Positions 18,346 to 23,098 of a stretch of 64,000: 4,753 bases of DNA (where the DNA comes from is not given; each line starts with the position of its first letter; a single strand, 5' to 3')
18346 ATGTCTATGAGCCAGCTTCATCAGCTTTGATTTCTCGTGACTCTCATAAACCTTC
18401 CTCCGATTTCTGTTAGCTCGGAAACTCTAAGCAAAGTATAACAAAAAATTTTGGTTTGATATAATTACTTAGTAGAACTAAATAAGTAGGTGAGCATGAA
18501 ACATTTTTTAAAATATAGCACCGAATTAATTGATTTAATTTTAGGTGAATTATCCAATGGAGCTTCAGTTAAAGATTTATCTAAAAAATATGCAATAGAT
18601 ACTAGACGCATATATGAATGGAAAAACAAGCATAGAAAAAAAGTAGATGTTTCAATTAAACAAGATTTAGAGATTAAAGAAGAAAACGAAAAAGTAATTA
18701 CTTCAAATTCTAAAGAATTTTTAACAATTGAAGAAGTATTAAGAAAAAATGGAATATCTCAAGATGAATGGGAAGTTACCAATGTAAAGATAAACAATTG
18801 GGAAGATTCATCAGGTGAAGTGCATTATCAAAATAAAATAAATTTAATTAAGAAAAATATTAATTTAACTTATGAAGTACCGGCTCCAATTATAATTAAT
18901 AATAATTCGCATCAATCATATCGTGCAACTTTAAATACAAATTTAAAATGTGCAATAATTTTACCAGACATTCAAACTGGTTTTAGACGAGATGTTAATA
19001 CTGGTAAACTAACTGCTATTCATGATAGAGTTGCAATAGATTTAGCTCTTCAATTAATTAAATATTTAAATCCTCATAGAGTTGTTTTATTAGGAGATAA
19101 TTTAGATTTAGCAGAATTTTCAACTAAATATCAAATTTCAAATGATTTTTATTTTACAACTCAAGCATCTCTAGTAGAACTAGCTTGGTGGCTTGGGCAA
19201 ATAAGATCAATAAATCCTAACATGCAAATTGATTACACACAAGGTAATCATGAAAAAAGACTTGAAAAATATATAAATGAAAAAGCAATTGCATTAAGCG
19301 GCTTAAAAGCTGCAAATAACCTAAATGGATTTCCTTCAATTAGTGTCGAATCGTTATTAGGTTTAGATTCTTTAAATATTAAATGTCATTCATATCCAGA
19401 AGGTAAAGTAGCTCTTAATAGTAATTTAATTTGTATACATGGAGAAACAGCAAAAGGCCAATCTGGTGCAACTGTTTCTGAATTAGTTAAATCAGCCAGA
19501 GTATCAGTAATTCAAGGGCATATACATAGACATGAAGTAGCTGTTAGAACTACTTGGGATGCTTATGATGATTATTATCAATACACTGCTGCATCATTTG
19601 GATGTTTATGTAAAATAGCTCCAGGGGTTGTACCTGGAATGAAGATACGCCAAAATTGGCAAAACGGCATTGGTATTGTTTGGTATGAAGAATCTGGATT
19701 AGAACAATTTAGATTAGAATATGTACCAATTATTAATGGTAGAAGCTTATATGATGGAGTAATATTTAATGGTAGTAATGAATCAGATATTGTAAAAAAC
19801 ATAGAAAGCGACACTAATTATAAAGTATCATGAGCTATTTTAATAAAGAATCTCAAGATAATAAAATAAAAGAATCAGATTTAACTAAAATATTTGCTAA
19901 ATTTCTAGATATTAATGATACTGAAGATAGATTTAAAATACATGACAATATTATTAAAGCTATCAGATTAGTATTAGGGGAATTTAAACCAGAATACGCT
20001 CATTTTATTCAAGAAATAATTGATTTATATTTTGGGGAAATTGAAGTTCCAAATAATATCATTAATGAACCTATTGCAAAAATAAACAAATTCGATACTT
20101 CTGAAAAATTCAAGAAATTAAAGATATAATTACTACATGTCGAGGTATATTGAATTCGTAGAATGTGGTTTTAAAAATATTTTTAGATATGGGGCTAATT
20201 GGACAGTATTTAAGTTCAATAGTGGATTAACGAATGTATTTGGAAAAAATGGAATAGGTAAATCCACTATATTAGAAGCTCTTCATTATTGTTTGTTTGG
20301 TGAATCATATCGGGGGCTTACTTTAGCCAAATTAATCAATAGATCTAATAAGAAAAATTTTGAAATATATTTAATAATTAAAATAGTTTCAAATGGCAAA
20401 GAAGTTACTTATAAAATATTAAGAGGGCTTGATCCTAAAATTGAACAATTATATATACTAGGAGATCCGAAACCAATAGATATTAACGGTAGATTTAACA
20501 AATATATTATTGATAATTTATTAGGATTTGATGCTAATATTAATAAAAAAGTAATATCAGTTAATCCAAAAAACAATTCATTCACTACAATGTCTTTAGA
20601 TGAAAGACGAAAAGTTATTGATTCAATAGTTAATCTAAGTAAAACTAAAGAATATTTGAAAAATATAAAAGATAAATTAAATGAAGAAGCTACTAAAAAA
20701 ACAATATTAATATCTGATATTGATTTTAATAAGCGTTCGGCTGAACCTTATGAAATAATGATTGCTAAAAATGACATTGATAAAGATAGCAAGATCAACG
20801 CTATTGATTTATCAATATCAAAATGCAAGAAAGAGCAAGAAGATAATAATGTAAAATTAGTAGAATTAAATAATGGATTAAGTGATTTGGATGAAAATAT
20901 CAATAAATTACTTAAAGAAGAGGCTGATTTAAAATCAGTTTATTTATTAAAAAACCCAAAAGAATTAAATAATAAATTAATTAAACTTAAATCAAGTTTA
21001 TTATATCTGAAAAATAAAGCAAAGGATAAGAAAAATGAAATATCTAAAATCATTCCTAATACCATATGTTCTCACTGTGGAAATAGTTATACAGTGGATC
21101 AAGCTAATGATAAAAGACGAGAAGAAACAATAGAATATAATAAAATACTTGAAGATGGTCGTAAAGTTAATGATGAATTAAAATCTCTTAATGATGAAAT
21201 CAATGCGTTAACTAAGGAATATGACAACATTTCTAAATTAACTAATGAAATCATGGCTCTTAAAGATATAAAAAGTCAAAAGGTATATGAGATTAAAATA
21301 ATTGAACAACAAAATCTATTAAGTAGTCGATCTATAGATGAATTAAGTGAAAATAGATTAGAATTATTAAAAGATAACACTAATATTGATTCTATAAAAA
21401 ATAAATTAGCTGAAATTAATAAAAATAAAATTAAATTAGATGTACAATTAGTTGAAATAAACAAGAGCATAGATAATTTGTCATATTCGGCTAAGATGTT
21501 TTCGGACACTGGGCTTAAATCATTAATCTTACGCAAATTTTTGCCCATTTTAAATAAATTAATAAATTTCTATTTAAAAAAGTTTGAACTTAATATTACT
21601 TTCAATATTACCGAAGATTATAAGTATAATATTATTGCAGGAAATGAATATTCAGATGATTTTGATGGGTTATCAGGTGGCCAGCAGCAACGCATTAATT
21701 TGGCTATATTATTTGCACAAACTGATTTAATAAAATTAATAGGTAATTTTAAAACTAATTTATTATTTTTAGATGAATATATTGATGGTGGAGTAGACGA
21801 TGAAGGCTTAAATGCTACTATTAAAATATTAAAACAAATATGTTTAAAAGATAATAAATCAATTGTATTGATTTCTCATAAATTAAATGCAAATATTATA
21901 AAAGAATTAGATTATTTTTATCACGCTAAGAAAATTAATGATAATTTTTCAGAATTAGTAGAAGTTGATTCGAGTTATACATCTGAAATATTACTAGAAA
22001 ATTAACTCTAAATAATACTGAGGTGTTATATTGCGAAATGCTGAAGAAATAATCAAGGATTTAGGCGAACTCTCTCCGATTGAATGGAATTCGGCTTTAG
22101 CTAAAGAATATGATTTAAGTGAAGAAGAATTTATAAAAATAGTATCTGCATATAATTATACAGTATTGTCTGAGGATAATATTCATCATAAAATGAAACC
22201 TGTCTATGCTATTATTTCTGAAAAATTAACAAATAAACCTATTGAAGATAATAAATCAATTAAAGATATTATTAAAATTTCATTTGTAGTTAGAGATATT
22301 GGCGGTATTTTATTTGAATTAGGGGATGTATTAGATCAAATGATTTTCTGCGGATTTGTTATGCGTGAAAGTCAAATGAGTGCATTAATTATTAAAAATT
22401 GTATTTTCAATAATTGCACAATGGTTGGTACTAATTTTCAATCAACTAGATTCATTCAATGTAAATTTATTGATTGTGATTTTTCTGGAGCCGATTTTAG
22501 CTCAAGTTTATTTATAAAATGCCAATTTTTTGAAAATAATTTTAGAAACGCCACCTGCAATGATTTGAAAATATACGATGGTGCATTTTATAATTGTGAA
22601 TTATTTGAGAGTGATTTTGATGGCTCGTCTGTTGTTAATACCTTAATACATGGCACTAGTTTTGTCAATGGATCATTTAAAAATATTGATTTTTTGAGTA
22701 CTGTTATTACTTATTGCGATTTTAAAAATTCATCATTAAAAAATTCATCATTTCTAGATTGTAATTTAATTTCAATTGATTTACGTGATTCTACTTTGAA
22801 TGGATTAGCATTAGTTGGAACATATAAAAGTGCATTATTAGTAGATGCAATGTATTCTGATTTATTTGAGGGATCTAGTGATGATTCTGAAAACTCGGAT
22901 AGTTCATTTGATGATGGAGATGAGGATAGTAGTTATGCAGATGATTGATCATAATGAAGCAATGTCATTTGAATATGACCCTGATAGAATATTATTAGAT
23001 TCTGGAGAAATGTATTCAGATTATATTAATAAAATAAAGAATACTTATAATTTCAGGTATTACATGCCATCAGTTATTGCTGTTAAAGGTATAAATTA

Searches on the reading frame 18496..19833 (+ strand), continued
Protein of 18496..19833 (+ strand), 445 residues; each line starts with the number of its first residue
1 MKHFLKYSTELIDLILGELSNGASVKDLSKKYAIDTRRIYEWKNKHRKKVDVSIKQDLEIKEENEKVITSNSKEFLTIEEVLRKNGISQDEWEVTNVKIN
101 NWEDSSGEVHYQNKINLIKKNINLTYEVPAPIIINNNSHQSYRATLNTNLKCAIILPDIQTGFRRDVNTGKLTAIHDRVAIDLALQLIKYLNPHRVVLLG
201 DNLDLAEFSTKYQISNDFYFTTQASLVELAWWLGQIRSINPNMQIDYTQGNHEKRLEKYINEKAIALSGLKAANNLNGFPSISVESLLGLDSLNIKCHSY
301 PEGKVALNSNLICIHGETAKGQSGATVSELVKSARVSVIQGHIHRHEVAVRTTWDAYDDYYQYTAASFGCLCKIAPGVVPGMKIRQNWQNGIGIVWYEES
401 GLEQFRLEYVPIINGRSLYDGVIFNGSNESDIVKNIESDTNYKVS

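Call 98: find_related_loci(query=A1, collection=genome_contigs, flank=1500)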
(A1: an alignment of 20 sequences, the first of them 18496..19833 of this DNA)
Query A1 (445 aa) in genome_contigs; peptide patterns used: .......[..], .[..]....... (x = any residue, [..] = any of these).
39 stretches matched a pattern; 1 encode a relative of the query (tblastn E <= 1e-3); 1 distinct loci.
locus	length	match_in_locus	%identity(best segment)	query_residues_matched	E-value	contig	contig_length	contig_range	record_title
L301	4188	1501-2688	52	59-445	4e-132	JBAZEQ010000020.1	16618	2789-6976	MAG: Ignavibacteria bacterium isolate SO_2017_LW3_13 NODE_9563_length_16618_cov_4.360682_LW162_2017, whole genome shotgu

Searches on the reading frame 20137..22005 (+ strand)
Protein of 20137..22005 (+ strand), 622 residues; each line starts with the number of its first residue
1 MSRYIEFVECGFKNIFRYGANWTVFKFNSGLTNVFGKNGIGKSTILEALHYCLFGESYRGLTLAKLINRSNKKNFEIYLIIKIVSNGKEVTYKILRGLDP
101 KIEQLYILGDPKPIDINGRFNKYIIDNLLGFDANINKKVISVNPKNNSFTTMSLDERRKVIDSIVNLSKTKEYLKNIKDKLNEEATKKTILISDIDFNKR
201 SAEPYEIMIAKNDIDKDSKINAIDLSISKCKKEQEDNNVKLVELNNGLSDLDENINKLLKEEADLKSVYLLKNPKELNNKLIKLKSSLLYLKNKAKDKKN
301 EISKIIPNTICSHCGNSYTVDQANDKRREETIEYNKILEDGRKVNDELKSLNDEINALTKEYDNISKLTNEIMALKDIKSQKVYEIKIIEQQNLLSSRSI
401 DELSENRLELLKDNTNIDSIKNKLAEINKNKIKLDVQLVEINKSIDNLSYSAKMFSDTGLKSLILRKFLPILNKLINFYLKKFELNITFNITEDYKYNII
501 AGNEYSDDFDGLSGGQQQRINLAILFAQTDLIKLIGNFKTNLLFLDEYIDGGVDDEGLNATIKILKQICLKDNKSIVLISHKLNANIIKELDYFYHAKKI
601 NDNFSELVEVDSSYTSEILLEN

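Call 12: search_protein_families(library=phrogs, proteins=[window:20137-22005:+])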
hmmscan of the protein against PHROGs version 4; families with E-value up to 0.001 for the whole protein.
window:20137-22005:+ (622 aa): 4 families
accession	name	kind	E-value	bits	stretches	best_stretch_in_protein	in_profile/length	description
phrog_77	-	DNA, RNA and nucleotide metabolism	6.5e-74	251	1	5-584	296-932/967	SbcC-like subunit of palindrome specific endonuclease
phrog_21388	-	DNA, RNA and nucleotide metabolism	2.8e-07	31.7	1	33-96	38-97/126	exonuclease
phrog_1499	-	unknown function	1.2e-06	29.1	1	24-453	20-358/427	-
phrog_28217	-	DNA, RNA and nucleotide metabolism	0.00084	18.9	1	26-83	20-76/806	DNA repair exonuclease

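Call 13: search_protein_families(library=pfam, proteins=[window:20137-22005:+])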
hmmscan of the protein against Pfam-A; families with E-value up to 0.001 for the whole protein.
window:20137-22005:+ (622 aa): 4 families
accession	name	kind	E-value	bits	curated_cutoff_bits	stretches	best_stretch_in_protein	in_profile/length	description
PF02463.25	SMC_N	-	8.5e-08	32.3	40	1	18-75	13-73/220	RecF/RecN/SMC N terminal domain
PF13476.12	AAA_23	-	1.2e-05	26.5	27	0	13-259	5-167/201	AAA domain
PF13304.12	AAA_21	-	0.00024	21.7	27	1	34-93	4-73/304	AAA domain, putative AbiEii toxin, Type IV TA system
PF13555.12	AAA_29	-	0.00057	20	27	0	24-57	16-50/61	P-loop containing region of AAA domain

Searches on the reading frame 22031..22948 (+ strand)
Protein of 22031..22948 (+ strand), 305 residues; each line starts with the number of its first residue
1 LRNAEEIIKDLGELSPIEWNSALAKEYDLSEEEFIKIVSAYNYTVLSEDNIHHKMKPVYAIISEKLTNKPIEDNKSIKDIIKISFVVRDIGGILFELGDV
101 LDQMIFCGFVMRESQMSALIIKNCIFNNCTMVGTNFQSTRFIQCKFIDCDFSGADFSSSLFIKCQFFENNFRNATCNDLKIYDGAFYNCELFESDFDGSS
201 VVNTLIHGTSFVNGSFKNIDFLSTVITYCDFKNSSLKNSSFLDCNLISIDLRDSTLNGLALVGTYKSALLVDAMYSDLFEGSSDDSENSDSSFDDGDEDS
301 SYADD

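Call 12: search_protein_families(library=phrogs, proteins=[window:22031-22948:+])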
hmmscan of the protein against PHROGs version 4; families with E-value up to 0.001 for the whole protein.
window:22031-22948:+ (305 aa): 5 families
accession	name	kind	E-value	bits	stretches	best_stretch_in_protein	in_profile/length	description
phrog_15350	-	unknown function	1.8e-12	47.9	1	111-287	102-285/494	-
phrog_12514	-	unknown function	5.3e-09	36.9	1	150-254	145-244/287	-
phrog_30240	-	unknown function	3.4e-06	27.1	1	173-263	97-192/438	-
phrog_26297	-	unknown function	2.3e-05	25.8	0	213-262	18-67/93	-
phrog_923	-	unknown function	4.2e-05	22.4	1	139-262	786-906/990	-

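Call 13: search_protein_families(library=pfam, proteins=[window:22031-22948:+])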
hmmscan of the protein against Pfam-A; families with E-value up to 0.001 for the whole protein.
window:22031-22948:+ (305 aa): 4 families
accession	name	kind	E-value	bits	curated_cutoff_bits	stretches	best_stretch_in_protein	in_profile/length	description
PF13599.13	Pentapeptide_4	-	1.2e-18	67.3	38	2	120-196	2-78/78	Pentapeptide repeat region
PF00805.28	Pentapeptide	-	4.5e-10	39.3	20.2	1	123-153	10-40/40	Pentapeptide repeats (8 copies)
PF13576.12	Pentapeptide_3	-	1e-07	32.5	27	1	122-157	2-39/48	Pentapeptide repeats (9 copies)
PF23894.2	LD_SV2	-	2.8e-07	31.2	29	0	103-155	39-91/92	SV2A/B/C luminal domain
